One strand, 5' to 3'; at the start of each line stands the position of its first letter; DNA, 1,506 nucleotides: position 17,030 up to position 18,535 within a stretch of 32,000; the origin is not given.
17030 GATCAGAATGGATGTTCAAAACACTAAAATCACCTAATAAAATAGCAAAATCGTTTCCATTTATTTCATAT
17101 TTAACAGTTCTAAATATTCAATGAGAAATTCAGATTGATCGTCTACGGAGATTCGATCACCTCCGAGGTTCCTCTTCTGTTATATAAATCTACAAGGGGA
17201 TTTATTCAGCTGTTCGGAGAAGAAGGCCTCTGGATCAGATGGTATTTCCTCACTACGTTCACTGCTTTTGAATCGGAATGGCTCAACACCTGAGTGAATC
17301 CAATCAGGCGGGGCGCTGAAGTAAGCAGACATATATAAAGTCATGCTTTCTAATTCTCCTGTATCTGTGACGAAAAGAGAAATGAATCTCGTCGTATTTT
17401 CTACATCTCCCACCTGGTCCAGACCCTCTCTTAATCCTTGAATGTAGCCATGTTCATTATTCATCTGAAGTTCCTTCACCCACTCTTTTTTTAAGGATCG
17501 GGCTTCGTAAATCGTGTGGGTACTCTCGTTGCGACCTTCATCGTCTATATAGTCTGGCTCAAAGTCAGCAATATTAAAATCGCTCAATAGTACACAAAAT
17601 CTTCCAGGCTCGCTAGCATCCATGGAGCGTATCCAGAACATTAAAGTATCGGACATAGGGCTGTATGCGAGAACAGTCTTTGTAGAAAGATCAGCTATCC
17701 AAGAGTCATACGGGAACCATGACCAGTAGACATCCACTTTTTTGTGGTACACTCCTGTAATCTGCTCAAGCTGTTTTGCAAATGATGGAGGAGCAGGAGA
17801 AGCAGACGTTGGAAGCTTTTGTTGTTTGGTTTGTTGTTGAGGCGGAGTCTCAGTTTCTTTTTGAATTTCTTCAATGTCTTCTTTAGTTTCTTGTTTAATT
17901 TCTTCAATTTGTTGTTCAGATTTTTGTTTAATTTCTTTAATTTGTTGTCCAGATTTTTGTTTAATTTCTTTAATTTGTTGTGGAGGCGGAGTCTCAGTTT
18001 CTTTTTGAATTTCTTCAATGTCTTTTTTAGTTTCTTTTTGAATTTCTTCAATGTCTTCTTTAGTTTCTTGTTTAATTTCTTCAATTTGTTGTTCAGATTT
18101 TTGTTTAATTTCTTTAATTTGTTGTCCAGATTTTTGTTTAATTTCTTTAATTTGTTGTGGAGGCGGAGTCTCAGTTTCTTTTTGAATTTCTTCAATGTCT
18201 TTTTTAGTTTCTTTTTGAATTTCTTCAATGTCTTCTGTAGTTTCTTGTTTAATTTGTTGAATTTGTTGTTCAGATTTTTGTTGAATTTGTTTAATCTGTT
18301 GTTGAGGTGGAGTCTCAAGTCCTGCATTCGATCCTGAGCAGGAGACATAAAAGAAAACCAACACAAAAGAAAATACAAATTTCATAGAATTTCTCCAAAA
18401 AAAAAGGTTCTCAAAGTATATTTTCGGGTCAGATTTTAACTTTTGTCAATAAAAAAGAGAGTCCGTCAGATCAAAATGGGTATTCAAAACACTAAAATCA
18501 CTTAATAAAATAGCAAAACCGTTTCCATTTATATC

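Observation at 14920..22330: Seven-unit head-to-tail array of an unrecognised lipoprotein family: conserved leader, hypervariable stalk, conserved C-terminal domain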

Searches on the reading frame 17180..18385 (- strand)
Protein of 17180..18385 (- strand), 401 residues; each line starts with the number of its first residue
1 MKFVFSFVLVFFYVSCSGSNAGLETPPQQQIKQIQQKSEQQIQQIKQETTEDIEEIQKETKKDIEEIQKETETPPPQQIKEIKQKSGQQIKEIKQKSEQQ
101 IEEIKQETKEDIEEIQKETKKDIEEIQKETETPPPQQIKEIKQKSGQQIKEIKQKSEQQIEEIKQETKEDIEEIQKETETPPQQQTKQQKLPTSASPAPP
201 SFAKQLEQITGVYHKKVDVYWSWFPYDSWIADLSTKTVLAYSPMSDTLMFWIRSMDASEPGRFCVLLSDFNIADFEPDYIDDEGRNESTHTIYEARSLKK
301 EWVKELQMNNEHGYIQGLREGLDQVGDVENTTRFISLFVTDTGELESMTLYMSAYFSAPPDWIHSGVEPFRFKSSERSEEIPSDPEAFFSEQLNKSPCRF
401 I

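Call 6: search_protein_families(library=pfam, proteins=[window:17180-18385:-], max_evalue=1)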
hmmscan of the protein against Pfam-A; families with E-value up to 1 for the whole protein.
window:17180-18385:- (401 aa): 9 families
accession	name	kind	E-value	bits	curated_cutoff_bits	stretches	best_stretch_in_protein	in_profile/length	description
PF01442.23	Apolipoprotein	-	8.4e-08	32.6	90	2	78-177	45-140/190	Apolipoprotein A1/A4/E domain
PF20777.4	KH_SLS1_2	-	7.5e-06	26.7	27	0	149-184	4-32/63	SLS1 protein second KH domain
PF19745.5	FUT8_N_cat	-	0.067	12.4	27.6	1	3-203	15-209/499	Alpha-(1,6)-fucosyltransferase N- and catalytic domains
PF05794.18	Tcp11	-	0.12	11.9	27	1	86-224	290-427/436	T-complex protein 11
PF18138.6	bacHORMA_1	-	0.16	12.3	35.6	0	49-84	12-47/169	Bacterial HORMA domain family 1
PF21757.2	DUF6870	-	0.22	12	24.4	2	109-144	3-38/71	Family of unknown function (DUF6870)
PF03623.18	Focal_AT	-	0.41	11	23.3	1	67-128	25-86/133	Focal adhesion targeting region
PF04803.17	Cor1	-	0.65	10.7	32.1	1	136-216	23-103/132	Cor1/Xlr/Xmr conserved region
PF06667.17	PspB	-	0.91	10.1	25.6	1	2-46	14-58/73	Phage shock protein B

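Call 11: list_cluster_members(proteins=[P0001, P0002, window:17180-18385:-, window:18583-19680:-, window:14920-15777:-, window:14013-14633:-, window:7757-9058:+])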
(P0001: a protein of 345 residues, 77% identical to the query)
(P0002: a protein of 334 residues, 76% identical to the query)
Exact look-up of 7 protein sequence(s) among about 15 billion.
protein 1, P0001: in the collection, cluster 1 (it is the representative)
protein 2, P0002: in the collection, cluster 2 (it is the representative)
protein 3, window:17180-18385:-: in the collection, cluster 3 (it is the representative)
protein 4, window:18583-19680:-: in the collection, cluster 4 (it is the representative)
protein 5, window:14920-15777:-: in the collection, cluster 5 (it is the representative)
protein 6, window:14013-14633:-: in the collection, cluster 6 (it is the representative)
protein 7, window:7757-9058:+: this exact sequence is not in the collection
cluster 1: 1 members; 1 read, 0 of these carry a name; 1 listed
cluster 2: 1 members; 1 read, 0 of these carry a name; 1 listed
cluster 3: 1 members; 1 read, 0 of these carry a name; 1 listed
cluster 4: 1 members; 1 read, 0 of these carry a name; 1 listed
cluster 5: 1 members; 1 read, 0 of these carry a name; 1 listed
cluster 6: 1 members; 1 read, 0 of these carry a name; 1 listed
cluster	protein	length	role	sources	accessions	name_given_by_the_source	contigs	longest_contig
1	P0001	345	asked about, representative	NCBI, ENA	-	-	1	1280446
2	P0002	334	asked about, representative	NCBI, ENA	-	-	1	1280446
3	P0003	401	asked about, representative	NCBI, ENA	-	-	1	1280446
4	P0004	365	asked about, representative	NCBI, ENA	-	-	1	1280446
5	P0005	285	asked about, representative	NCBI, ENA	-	-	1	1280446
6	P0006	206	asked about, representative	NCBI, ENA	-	-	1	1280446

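Call 17: search_protein_families(library=ncbifam, proteins=[window:17180-18385:-], max_evalue=0.01)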
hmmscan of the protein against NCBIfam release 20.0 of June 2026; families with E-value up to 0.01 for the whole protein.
window:17180-18385:- (401 aa): 3 families
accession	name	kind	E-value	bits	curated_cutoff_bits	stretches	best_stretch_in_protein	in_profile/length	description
NF002629.0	PRK02292.1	equivalog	0.00011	22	184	0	138-189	7-58/192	V-type ATP synthase subunit E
TIGR03319.1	RNase_Y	equivalog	0.001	17.7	454.35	1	10-186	6-184/514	ribonuclease Y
NF043078.1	MMSYN1_0168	equivalog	0.0038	15.9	800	1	28-194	160-321/649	oligopeptide ABC transporter ATP-binding protein OppF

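Call 77: search_protein_families(library=padloc, proteins=[window:17180-18385:-], max_evalue=0.01)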
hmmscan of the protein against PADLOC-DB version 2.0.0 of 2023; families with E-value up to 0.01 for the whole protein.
window:17180-18385:- (401 aa): 6 families
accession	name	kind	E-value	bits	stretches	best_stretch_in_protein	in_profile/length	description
PDLC00640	ZorA2|ZorA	-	2.5e-06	24.5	1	28-180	362-512/590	MotA/ExbB/TolQ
PDLC00647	ZorA3|ZorA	-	4.8e-05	20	1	28-189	320-481/780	MotA/ExbB/TolQ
PDLC00648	ZorA3|ZorA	-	0.00021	18.2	1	25-190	311-475/692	MotA/ExbB/TolQ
PDLC03859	LmuB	-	0.0012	16.1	1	38-179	344-487/611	-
PDLC03841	LeoBC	-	0.0018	15.4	1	29-177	300-437/601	-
PDLC01616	TniQ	-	0.0072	15.1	0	125-125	73-73/126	CAS-I-F; associated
